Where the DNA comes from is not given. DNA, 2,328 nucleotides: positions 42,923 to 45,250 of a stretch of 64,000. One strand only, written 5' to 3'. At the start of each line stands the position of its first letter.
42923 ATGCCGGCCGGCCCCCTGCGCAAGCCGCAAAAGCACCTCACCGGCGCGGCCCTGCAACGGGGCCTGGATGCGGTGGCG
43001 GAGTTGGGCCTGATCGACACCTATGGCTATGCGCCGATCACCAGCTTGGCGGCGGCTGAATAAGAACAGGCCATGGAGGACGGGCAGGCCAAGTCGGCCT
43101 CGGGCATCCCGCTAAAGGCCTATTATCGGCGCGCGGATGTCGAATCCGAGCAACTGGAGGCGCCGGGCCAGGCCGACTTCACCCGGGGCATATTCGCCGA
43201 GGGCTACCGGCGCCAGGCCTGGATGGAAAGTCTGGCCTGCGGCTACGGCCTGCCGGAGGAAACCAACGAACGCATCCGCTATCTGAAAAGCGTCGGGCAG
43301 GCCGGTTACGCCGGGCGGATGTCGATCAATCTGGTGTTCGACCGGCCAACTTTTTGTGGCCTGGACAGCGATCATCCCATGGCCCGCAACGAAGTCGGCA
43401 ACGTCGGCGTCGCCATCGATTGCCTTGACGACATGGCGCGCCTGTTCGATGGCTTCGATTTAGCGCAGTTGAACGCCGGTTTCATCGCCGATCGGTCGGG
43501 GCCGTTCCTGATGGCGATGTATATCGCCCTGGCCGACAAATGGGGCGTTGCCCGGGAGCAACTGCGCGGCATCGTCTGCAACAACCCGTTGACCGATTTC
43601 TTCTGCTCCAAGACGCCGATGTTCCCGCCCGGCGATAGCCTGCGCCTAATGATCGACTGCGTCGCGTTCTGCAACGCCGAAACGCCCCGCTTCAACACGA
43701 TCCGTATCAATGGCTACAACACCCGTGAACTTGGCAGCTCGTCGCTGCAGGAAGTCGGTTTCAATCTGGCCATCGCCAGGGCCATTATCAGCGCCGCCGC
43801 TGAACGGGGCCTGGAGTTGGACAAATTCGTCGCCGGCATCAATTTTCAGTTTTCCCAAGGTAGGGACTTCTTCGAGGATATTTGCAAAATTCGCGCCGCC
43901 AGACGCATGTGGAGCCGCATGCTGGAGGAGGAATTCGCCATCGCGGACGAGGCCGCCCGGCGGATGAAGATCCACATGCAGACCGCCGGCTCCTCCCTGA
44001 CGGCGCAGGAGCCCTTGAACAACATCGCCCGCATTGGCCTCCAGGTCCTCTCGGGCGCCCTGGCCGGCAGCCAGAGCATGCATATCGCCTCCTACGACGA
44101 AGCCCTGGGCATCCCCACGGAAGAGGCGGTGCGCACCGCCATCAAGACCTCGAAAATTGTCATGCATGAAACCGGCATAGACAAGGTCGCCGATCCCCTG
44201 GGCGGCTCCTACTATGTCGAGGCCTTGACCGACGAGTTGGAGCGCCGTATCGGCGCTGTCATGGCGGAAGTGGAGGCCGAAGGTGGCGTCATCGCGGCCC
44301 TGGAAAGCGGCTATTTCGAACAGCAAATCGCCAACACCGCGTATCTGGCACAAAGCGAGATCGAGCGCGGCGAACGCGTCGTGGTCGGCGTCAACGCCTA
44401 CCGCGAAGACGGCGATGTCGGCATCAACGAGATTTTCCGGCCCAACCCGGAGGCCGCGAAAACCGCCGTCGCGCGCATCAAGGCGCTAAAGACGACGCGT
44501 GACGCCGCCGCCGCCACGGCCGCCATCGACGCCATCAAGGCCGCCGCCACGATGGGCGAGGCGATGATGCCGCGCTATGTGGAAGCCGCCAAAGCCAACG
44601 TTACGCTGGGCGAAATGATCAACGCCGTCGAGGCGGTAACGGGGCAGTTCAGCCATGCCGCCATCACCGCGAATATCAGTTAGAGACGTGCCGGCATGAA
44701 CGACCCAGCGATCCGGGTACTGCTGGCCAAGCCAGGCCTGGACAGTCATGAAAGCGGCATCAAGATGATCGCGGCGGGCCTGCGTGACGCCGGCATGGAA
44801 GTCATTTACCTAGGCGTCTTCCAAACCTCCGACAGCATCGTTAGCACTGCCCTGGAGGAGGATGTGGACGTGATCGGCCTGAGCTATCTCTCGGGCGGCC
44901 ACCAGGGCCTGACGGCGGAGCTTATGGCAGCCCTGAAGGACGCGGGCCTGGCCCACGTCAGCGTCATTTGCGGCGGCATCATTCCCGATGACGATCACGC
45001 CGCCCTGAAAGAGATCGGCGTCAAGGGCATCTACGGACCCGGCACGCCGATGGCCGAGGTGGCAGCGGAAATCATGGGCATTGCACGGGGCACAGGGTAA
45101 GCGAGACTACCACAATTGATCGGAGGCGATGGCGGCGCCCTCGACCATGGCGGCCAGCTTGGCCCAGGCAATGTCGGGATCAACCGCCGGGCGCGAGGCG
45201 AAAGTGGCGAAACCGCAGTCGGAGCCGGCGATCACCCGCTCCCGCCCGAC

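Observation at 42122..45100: Highly divergent split B12 mutase (paralog B) coupled to a DapA-family aldolase, lacking the residues that define known acyl-CoA mutases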

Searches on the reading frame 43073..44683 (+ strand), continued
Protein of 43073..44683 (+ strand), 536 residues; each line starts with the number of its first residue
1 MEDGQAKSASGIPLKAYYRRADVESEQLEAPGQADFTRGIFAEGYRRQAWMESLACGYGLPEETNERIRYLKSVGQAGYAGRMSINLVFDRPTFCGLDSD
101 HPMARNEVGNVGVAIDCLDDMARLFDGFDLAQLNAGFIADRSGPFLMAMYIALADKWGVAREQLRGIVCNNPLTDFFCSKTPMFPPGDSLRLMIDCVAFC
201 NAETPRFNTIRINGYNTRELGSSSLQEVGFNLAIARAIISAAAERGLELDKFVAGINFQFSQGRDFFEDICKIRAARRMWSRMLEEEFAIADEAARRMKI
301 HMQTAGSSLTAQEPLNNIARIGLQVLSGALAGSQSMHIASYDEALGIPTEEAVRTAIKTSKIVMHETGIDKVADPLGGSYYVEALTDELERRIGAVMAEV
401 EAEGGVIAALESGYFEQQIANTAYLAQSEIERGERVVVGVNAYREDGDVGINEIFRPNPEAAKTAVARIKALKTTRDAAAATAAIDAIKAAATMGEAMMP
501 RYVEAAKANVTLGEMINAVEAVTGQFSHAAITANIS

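Call 67: predict_structure(alignment_id=A2)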
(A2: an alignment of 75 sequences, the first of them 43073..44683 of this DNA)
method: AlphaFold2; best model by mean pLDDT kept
length: 536 residues; sequences in the alignment: 75
mean_pLDDT: 92.7   pTM: 0.92
mean pLDDT of the five models: 92.7, 91.5, 91.1, 89.9, 89.4
residues with pLDDT >= 90: 415; 70-90: 109; 50-70: 9; < 50: 3
segments of 3 or more residues with pLDDT < 50: 1-3
pLDDT, mean of each block of 10 residues (from residue 1): 68 85 79 90 87 89 94 88 91 96 91 96 97 94 97 98 95 92 95 96 96 93 97 98 96 95 95 97 97 94 90 91 96 94 86 93 91 87 96 98 98 96 95 92 80 76 96 98 99 97 99 98 94 84
secondary structure, 60 per line:
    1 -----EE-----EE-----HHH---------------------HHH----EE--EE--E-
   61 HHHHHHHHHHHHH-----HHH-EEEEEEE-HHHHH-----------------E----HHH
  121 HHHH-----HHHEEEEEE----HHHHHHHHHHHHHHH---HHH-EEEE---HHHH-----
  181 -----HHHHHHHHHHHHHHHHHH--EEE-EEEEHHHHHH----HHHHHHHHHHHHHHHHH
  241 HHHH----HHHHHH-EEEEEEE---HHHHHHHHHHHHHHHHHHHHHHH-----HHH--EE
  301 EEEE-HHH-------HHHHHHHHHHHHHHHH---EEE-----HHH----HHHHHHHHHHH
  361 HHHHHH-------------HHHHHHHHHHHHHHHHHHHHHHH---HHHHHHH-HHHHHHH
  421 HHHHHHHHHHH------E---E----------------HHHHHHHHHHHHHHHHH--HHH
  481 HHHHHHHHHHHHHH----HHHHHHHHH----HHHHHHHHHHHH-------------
elements in order: H61-73 E83-89 H91-95 H118-124 E133-138 H143-157 E165-168 H172-175 H186-203 E206-208 E210-213 H214-219 H224-244 H249-254 E256-262 H266-288 E299-304 H316-331 E335-337 H350-366 H380-402 H406-412 H414-431 H459-475 H478-494 H499-507 H512-523
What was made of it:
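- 43301..43318 (+): 6-residue insertion AGYAGR just before barrel strand beta2 (SINLVFD). It is shared by the whole insertion-bearing superclade; G81 and R82 are invariant in the clade. Modelled with pLDDT about 88-91 as a short helix before strand 83-89 (call 67).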

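Call 69: fold_search(model_id=the predicted structure, library=pdb)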
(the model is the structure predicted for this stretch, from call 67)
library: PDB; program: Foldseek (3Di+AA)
matches with E <= 10: 794; with E <= 0.001: 50
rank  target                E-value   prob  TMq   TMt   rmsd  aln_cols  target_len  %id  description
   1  4r3u_A                1.8e-44  1.00  0.95  0.91   1.5       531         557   36  Crystal structure of 2-Hydroxyisobutyryl-CoA Mutase (released 2015-03-11)
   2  4r3u_B                4.7e-44  1.00  0.94  0.91   1.5       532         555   36  Crystal structure of 2-Hydroxyisobutyryl-CoA Mutase (released 2015-03-11)
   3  8dyj                  5.9e-43  1.00  0.94  0.71   1.7       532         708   32  Crystal structure of human methylmalonyl-CoA mutase in complex with ADP and cob(II)alamin (released 2023-07-12)
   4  8gju_H                1.2e-42  1.00  0.92  0.72   1.7       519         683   32  Crystal structure of human methylmalonyl-CoA mutase (MMUT) in complex with methylmalonic acidemia type A protein (MMAA (released 2023-08-09)
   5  8gju_K                2.5e-42  1.00  0.92  0.72   2.2       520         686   32  Crystal structure of human methylmalonyl-CoA mutase (MMUT) in complex with methylmalonic acidemia type A protein (MMAA (released 2023-08-09)
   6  8gju_J                4.9e-42  1.00  0.92  0.72   1.7       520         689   32  Crystal structure of human methylmalonyl-CoA mutase (MMUT) in complex with methylmalonic acidemia type A protein (MMAA (released 2023-08-09)
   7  8gju_L                5.4e-42  1.00  0.92  0.73   2.3       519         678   32  Crystal structure of human methylmalonyl-CoA mutase (MMUT) in complex with methylmalonic acidemia type A protein (MMAA (released 2023-08-09)
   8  2xiq_A                6.8e-42  1.00  0.94  0.71   1.8       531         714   32  Crystal structure of human methylmalonyl-CoA mutase in complex with adenosylcobalamin and malonyl-CoA (released 2010-09-29)
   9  2xiq_B                7.5e-42  1.00  0.94  0.71   1.8       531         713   32  Crystal structure of human methylmalonyl-CoA mutase in complex with adenosylcobalamin and malonyl-CoA (released 2010-09-29)
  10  8dyl                  8.3e-42  1.00  0.91  0.70   2.2       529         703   32  Crystal structure of human methylmalonyl-CoA mutase bound to aquocobalamin (released 2023-07-12)
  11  3bic_A                1.1e-41  1.00  0.91  0.69   2.1       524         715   32  Crystal structure of human methylmalonyl-CoA mutase (released 2007-12-25)
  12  3bic_B                1.1e-41  1.00  0.91  0.69   2.1       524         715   31  Crystal structure of human methylmalonyl-CoA mutase (released 2007-12-25)
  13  6oxc_A                1.1e-41  1.00  0.90  0.67   2.4       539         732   32  Structure of Mycobacterium tuberculosis methylmalonyl-CoA mutase with adenosyl cobalamin (released 2019-11-13)
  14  2xij                  1.9e-41  1.00  0.92  0.70   1.9       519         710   32  Crystal structure of human methylmalonyl-CoA mutase in complex with adenosylcobalamin (released 2010-09-29)
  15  6oxd_A                4.8e-41  1.00  0.93  0.68   1.9       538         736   34  Structure of Mycobacterium tuberculosis methylmalonyl-CoA mutase with adenosyl cobalamin (released 2019-11-13)
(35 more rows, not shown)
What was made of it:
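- On AdoCbl-dependent acyl-CoA mutase superfamily (PF01642 large + PF02310 small): Fold TM 0.95 to 4r3u_A (call 69).
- The confident model has the closed-barrel fold (calls 67, 69).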

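Call 70: search_protein_representatives(alignment_id=A1)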
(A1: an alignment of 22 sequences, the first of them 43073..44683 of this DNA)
Query: 22 sequences, 540 profile positions. Proteins with E-value up to 0.001 (for the whole library): 22284; up to 1e-10: 13678; up to 1e-30: 4193. The best 150 are listed.
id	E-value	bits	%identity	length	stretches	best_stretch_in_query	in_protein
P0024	1.1e-286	968.2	-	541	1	2-539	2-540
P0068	6.0e-180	616.0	-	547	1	3-539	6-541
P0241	5.4e-167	573.2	-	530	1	16-531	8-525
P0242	1.1e-159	549.1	-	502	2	85-412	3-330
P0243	1.1e-157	542.4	-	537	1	7-535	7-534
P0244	1.0e-147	509.6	-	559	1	8-531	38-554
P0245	3.1e-146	504.7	-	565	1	6-529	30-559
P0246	2.0e-145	502.0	-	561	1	16-532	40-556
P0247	3.3e-145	501.3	-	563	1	5-533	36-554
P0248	5.6e-145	500.6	-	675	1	6-531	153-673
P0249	7.3e-145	500.2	-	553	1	7-533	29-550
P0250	1.2e-144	499.5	-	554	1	6-531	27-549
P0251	1.2e-143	496.2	-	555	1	11-531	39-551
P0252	5.2e-143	494.1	-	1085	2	7-533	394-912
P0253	9.0e-143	493.3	-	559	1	7-531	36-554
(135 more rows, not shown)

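Call 84: find_encoding_contigs(protein=P0019, flank=8000, max_places=1)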
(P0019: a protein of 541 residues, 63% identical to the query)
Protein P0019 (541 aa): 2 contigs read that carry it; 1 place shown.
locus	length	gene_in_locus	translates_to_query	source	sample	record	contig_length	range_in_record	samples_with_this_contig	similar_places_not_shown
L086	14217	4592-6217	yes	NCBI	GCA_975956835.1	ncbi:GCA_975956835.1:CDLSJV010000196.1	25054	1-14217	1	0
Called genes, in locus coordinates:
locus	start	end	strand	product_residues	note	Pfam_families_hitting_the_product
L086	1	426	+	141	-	?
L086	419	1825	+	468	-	-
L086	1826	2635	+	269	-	PF02749:QRPTase_N, PF01729:QRPTase_C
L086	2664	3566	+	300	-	PF00994:MoCF_biosynth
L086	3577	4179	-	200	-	PF13022:HTH_Tnp_1_2 (weak), PF00440:TetR_N, PF08359:TetR_C_4, PF17932:TetR_C_24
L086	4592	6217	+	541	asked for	PF01642:MM_CoA_mutase, PF06368:Met_asp_mut_E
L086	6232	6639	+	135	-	PF02310:B12-binding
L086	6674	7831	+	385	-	PF02771:Acyl-CoA_dh_N, PF02770:Acyl-CoA_dh_M, PF00441:Acyl-CoA_dh_1, PF08028:Acyl-CoA_dh_2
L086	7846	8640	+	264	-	PF00005:ABC_tran, PF13304:AAA_21 (weak)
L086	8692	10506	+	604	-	PF00501:AMP-binding, PF23562:AMP-binding_C_3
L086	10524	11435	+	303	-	PF02653:BPD_transp_2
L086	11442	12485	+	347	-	PF02653:BPD_transp_2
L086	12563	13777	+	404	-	PF13433:Peripla_BP_5, PF13458:Peripla_BP_6, PF01094:ANF_receptor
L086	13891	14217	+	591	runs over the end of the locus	PF01642:MM_CoA_mutase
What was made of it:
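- ACAD + AMP-ligase/ABC (call 84).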

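Call 85: find_encoding_contigs(protein=P0024, flank=8000, max_places=1)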
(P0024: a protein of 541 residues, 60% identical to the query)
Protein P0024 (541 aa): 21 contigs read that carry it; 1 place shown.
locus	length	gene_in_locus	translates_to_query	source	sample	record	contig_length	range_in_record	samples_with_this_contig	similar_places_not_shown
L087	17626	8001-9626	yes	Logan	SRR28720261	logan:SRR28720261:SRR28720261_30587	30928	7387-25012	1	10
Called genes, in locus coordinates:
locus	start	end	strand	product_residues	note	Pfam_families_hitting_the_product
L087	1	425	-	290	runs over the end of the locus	PF02653:BPD_transp_2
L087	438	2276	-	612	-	PF00501:AMP-binding, PF23562:AMP-binding_C_3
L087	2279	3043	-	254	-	PF00005:ABC_tran, PF13304:AAA_21 (faint), PF12399:BCA_ABC_TP_C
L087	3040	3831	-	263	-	PF13555:AAA_29 (weak), PF00005:ABC_tran, PF13304:AAA_21 (faint)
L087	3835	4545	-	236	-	PF00440:TetR_N, PF08359:TetR_C_4, PF17932:TetR_C_24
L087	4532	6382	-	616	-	PF07287:AtuA, PF23544:AtuA_ferredoxin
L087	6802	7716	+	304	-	PF11716:MDMPI_N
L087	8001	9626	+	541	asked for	PF01642:MM_CoA_mutase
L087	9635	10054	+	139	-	PF02310:B12-binding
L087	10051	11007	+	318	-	PF03308:MeaB, PF13555:AAA_29 (faint), PF02492:cobW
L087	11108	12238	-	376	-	PF03060:NMO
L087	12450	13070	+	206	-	PF05598:DUF772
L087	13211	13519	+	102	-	PF01609:DDE_Tnp_1, PF13359:DDE_Tnp_4 (weak)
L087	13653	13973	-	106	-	-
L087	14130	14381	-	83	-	-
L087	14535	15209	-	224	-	PF08291:Peptidase_M15_3, PF05951:Peptidase_M15_2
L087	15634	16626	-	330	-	-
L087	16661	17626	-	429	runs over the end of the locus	-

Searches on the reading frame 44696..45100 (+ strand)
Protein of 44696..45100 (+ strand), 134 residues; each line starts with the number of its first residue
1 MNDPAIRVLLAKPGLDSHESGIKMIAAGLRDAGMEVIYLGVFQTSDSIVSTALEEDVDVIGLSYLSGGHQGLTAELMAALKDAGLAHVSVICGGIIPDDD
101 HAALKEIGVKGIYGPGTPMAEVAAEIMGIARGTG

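Call 3: search_protein_families(library=pfam, proteins=[window:44696-45100:+])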
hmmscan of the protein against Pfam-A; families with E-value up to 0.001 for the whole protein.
window:44696-45100:+ (134 aa): 1 family
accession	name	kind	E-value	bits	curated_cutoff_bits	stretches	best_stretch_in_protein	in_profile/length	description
PF02310.24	B12-binding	-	3.7e-23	82.1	32.1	1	7-121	2-118/121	B12 binding domain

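Call 4: search_protein_families(library=ncbifam, proteins=[window:44696-45100:+])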
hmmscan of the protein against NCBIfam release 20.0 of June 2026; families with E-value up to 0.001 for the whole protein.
window:44696-45100:+ (134 aa): 13 families
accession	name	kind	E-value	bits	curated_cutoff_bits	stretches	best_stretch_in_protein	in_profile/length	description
TIGR00640.1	acid_CoA_mut_C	subfamily_domain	1.4e-41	141.5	57.45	1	6-127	3-124/132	methylmalonyl-CoA mutase C-terminal domain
NF006944.0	PRK09426.1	equivalog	1e-34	119.6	876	1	7-128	591-712/721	methylmalonyl-CoA mutase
NF045497.1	IsobCoAmut_IcmF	equivalog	9e-16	56.9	1500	1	6-116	3-115/1076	fused isobutyryl-CoA mutase/GTPase IcmF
NF002612.0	PRK02261.1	equivalog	7.1e-12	45.1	110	1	8-125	6-129/148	methylaspartate mutase subunit S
TIGR01501.1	MthylAspMutase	equivalog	4.6e-11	42.6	135.8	1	9-125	5-127/134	methylaspartate mutase subunit S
NF007024.0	PRK09490.1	equivalog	7.9e-07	27.2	1497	1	6-105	752-850/1234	methionine synthase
TIGR02370.1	pyl_corrinoid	subfamily_domain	8.2e-06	25.3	215.3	1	16-108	95-188/197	methyltransferase cognate corrinoid protein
TIGR02082.1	metH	equivalog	1.7e-05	22.6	1010.85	1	7-103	735-830/1182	methionine synthase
NF047996.1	corrin_MtgC_2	exception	4.8e-05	22.9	370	1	16-94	100-179/212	glycine betaine-specific corrinoid protein MtgC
NF040743.1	ornith_mutase_E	equivalog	6e-05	21.2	800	1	4-127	594-723/730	D-ornithine 4,5-aminomutase subunit OraE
NF041607.1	dimeth_corrin_MtbC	equivalog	8.2e-05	22.2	350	1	16-97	93-175/203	dimethylamine corrinoid protein MtbC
NF052385.1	Lys_5_6_beta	equivalog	0.00045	20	280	1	32-126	137-233/241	lysine 5,6-aminomutase subunit beta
NF040669.1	MtaC2_Meth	equivalog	0.00082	18.8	450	1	16-102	137-223/267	methanol--corrinoid protein MtaC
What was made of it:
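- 44696..45100 (+): Small cobalamin-binding subunit (DxHxxG = DSHESG at 44741-44758; SYLSGG; GGIIP). PF02310 3.7e-23 and TIGR00640 141 bits (calls 3, 4).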

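Call 78: search_solved_structures(query=window:44696-45100:+, show_alignments=2, max_evalue=1e-8)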
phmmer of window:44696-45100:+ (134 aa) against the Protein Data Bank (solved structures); distinct sequences matched with E-value up to 1e-8: 12.
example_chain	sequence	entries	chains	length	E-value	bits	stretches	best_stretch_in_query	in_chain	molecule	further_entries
4r3u_C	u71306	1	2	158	1.1e-30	109.4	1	2-129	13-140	2-hydroxyisobutyryl-CoA mutase small subunit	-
2yxb_A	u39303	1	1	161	2.1e-30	108.6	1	6-130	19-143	Coenzyme B12-dependent mutase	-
8dpb_C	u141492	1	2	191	2.3e-24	89.1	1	6-128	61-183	Methylmalonyl-CoA mutase, alpha subunit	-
8gju_J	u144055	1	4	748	3.5e-24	88.5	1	7-127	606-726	Methylmalonyl-CoA mutase, mitochondrial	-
2xij_A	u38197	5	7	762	3.6e-24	88.4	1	7-127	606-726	METHYLMALONYL-COA MUTASE, MITOCHONDRIAL | Methylmalonyl-CoA mutase, mitochondrial precursor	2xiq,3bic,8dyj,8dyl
9i49_A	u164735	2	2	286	5.8e-24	87.8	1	26-130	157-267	Coenzyme B12-dependent mutase,Uroporphyrinogen-III synthase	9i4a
1e1c_A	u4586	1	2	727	3.6e-19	72.3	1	7-127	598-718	METHYLMALONYL-COA MUTASE ALPHA CHAIN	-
1req_A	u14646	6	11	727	3.6e-19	72.3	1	7-127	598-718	METHYLMALONYL-COA MUTASE | PROTEIN (METHYLMALONYL-COA MUTASE)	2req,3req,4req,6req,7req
5req_A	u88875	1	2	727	3.6e-19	72.3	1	7-127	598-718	PROTEIN (METHYLMALONYL-COA MUTASE ALPHA-SUBUNIT)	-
6oxc_A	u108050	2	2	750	8.7e-19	71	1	7-127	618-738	Methylmalonyl-CoA mutase large subunit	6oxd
8ssl_A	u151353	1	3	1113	5.5e-11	45.8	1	6-116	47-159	Fused isobutyryl-CoA mutase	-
4xc6_A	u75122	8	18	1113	5.5e-11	45.8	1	6-116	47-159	Isobutyryl-CoA mutase fused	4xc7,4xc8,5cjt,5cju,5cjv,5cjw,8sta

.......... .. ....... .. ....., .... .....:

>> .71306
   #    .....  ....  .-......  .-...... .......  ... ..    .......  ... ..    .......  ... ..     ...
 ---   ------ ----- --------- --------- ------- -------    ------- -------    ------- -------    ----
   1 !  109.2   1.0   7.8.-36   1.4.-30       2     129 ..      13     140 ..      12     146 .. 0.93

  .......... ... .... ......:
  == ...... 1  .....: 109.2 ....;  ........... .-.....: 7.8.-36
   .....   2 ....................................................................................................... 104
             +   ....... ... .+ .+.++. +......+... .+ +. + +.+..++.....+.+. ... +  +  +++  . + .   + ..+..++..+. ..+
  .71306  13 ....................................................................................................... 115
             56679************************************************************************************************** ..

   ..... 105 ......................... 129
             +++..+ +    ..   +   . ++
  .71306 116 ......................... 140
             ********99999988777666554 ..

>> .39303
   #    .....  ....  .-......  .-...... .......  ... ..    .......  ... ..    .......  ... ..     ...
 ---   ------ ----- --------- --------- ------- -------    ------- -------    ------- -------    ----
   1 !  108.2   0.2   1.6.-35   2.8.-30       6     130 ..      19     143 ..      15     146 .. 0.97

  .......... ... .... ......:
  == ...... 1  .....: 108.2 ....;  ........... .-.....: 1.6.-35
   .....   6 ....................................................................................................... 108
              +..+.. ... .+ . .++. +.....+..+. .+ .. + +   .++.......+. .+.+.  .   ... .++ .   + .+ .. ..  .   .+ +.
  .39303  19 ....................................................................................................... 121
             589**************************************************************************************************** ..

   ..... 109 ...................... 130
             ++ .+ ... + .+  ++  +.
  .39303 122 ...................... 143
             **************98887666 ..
